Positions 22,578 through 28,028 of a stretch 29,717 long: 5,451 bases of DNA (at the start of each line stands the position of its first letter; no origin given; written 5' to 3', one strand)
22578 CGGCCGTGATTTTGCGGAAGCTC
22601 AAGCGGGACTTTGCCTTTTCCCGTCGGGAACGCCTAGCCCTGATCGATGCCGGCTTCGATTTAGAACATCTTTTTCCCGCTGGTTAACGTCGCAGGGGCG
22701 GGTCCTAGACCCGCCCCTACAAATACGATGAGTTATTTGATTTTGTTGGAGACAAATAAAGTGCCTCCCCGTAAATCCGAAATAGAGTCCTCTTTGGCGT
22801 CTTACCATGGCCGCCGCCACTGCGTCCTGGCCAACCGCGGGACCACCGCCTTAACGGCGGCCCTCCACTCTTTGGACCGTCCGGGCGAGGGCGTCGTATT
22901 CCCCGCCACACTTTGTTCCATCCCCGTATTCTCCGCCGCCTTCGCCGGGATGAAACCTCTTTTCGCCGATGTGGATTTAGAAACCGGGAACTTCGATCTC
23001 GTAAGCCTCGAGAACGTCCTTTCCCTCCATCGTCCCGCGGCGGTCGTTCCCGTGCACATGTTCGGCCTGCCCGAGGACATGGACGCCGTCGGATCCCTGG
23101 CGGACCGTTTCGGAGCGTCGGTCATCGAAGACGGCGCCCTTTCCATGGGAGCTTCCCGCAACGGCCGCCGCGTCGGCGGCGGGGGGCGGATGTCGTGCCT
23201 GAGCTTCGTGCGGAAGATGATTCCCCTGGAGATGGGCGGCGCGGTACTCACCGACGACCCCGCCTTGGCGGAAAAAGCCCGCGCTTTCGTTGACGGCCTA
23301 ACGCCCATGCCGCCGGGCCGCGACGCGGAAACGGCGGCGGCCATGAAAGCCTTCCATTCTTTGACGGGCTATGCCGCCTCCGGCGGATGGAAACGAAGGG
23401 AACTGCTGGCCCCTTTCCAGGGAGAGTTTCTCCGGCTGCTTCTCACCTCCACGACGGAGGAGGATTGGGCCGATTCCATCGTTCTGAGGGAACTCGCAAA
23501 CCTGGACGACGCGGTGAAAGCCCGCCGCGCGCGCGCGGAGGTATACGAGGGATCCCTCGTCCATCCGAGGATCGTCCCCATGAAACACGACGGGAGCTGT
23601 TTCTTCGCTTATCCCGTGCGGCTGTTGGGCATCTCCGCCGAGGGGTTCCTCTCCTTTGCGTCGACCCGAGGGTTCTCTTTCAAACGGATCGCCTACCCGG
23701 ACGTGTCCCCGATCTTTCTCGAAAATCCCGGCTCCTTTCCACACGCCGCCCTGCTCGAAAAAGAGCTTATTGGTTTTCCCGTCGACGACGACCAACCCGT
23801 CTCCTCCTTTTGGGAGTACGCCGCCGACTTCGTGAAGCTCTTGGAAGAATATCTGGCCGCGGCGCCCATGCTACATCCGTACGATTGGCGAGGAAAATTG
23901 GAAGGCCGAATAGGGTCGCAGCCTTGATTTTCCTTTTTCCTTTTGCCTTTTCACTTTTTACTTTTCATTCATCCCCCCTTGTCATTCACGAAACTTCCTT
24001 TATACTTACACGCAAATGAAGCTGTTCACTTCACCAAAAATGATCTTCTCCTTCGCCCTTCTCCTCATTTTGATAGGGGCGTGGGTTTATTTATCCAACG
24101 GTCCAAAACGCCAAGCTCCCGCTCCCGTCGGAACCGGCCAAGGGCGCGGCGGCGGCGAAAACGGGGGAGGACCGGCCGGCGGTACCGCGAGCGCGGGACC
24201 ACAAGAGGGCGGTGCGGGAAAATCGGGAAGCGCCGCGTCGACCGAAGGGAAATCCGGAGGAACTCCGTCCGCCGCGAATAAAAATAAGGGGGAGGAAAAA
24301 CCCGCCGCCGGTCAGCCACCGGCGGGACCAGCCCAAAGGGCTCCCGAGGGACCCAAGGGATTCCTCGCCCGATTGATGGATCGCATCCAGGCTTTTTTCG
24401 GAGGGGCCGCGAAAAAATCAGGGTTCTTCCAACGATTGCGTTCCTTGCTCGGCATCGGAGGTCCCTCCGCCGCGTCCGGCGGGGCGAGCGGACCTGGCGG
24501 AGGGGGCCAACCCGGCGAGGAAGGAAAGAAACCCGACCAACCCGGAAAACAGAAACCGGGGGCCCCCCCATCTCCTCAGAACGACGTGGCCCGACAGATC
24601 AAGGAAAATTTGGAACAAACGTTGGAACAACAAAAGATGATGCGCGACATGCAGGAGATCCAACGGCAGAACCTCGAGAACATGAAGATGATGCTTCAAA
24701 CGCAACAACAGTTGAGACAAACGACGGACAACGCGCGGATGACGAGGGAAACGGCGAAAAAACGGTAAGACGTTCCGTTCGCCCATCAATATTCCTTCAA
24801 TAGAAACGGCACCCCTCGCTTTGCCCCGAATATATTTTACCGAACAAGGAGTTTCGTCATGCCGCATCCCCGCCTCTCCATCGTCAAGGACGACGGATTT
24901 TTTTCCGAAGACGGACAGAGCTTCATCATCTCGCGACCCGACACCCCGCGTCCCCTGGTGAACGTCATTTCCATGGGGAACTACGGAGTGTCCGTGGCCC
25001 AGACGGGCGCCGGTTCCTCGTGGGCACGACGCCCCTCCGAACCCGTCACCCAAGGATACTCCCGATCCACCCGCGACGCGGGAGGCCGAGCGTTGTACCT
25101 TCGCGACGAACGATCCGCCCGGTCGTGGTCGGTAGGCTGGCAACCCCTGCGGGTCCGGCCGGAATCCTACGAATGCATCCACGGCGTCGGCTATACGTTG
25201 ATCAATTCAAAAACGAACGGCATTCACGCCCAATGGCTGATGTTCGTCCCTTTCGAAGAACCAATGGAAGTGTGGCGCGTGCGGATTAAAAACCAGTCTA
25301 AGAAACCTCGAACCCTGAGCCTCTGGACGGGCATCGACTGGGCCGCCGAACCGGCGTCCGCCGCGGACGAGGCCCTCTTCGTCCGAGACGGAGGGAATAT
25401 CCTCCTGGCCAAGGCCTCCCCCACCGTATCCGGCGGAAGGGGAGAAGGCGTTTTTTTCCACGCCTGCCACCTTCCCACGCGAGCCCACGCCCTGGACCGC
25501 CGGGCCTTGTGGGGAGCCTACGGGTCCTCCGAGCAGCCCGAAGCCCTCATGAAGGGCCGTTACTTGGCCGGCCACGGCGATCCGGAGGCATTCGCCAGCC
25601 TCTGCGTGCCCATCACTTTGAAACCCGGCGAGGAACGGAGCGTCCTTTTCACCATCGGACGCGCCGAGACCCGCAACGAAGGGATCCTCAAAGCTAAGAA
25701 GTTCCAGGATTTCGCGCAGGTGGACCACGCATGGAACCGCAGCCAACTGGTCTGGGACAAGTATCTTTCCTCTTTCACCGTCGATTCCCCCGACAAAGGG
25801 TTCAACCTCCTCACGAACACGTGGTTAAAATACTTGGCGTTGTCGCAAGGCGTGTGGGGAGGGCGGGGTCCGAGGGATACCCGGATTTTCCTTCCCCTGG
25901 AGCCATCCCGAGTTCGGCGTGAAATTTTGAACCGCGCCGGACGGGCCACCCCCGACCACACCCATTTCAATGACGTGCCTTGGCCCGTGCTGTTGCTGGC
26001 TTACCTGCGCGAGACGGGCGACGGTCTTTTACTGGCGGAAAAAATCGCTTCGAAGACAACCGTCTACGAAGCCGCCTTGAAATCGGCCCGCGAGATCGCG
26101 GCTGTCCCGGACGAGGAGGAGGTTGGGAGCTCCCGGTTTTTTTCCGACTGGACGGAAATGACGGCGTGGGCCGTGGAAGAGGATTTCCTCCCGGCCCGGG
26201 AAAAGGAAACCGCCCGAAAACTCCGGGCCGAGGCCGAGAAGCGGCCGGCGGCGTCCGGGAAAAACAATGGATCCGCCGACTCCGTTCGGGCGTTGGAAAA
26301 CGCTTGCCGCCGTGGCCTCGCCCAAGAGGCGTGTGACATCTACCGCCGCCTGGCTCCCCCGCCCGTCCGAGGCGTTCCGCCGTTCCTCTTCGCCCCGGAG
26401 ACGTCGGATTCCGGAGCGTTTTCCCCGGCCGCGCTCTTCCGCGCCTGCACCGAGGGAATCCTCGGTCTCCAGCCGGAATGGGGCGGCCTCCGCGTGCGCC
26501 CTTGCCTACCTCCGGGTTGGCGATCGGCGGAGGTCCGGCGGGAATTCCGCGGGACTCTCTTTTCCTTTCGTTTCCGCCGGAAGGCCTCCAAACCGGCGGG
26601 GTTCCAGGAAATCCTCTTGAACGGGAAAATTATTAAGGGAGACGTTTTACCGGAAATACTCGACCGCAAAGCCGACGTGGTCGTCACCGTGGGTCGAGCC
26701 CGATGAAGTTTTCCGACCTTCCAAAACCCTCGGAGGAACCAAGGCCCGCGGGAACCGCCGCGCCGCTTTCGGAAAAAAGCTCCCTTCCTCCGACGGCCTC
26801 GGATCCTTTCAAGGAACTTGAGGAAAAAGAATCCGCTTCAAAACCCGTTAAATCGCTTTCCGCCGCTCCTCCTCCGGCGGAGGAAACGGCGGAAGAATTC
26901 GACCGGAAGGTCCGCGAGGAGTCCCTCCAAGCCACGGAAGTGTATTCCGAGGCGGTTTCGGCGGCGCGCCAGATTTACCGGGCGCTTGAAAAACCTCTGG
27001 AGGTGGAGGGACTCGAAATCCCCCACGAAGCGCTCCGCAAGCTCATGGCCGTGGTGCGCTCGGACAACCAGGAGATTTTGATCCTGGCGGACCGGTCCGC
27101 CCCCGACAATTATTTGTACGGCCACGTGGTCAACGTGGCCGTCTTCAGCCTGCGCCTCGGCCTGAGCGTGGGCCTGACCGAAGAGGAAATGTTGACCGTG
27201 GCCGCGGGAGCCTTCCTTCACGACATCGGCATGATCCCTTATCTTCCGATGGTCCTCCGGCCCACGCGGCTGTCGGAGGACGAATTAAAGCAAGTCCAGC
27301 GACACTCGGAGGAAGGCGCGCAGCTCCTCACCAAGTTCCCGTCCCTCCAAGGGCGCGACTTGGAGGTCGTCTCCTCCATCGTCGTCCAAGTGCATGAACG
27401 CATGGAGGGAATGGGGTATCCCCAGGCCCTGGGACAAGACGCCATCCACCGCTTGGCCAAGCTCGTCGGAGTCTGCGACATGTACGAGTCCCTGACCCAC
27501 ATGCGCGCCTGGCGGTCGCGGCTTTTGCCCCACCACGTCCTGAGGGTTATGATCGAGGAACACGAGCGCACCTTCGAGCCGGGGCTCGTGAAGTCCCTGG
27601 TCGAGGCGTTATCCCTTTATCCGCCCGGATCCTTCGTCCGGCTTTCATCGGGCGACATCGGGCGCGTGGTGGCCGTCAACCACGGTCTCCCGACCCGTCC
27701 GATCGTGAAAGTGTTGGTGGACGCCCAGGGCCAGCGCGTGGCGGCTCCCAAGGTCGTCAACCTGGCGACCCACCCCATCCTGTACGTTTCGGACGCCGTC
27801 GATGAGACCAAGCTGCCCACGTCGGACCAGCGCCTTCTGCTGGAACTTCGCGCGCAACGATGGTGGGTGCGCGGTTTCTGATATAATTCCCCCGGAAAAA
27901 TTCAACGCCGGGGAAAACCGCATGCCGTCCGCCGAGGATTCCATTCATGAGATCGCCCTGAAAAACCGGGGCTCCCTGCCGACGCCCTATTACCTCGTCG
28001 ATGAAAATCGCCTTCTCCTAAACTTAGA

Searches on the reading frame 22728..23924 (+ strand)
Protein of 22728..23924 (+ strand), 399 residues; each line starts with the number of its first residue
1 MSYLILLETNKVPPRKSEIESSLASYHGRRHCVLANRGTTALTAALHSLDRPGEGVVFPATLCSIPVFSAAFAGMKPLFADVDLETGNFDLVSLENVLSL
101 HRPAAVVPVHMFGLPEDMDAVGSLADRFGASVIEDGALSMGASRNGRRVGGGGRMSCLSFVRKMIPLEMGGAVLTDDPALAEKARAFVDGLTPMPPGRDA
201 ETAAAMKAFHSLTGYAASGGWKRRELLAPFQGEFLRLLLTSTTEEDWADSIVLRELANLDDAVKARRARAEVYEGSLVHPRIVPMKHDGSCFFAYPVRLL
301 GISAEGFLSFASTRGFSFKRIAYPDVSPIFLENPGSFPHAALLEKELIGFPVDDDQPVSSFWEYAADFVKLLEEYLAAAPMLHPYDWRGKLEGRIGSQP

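Call 28: search_protein_families(library=pfam, proteins=[window:22728-23924:+], max_evalue=0.001)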
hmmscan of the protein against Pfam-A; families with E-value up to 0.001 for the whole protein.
window:22728-23924:+ (399 aa): 1 family
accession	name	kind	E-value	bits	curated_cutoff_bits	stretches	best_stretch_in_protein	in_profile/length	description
PF01041.23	DegT_DnrJ_EryC1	-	1.2e-39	137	19.8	1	14-187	24-198/360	DegT/DnrJ/EryC1/StrS aminotransferase family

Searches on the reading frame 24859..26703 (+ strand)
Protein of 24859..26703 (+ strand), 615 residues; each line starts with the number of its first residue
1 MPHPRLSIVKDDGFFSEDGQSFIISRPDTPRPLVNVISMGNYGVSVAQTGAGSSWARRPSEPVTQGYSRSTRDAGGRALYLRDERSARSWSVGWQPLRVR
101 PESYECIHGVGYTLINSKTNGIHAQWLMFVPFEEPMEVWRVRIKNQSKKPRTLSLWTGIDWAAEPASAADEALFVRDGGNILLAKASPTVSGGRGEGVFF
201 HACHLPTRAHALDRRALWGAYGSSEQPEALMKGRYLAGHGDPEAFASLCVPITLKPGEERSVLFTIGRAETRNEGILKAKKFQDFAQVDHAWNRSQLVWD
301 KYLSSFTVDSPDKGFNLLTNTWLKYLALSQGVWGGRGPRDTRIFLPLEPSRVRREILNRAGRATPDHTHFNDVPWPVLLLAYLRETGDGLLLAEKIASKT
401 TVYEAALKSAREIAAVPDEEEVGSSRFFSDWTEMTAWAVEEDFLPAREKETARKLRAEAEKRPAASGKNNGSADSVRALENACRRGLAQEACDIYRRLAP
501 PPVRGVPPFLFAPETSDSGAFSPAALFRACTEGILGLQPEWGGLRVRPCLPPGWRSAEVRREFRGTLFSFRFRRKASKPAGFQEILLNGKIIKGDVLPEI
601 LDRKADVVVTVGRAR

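Call 28: search_protein_families(library=pfam, proteins=[window:24859-26703:+], max_evalue=0.001)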
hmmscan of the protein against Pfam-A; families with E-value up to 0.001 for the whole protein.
window:24859-26703:+ (615 aa): 1 family
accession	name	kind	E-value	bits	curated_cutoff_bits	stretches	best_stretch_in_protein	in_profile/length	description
PF06165.18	GH94_b-supersand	-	3.7e-49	167.9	23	1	30-267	1-251/251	Glycosyl hydrolase 94, supersandwich domain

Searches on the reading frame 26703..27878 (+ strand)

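Call 28: search_protein_families(library=pfam, proteins=[window:26703-27878:+], max_evalue=0.001)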
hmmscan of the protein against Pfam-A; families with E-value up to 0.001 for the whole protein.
window:26703-27878:+ (392 aa): 2 families
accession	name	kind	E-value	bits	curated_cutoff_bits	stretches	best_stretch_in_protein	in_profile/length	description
PF13487.12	HD_5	-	9.3e-20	71.5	27.2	1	137-292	13-167/170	HD domain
PF01966.28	HD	-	1.5e-12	48.3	22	1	139-262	2-114/116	HD domain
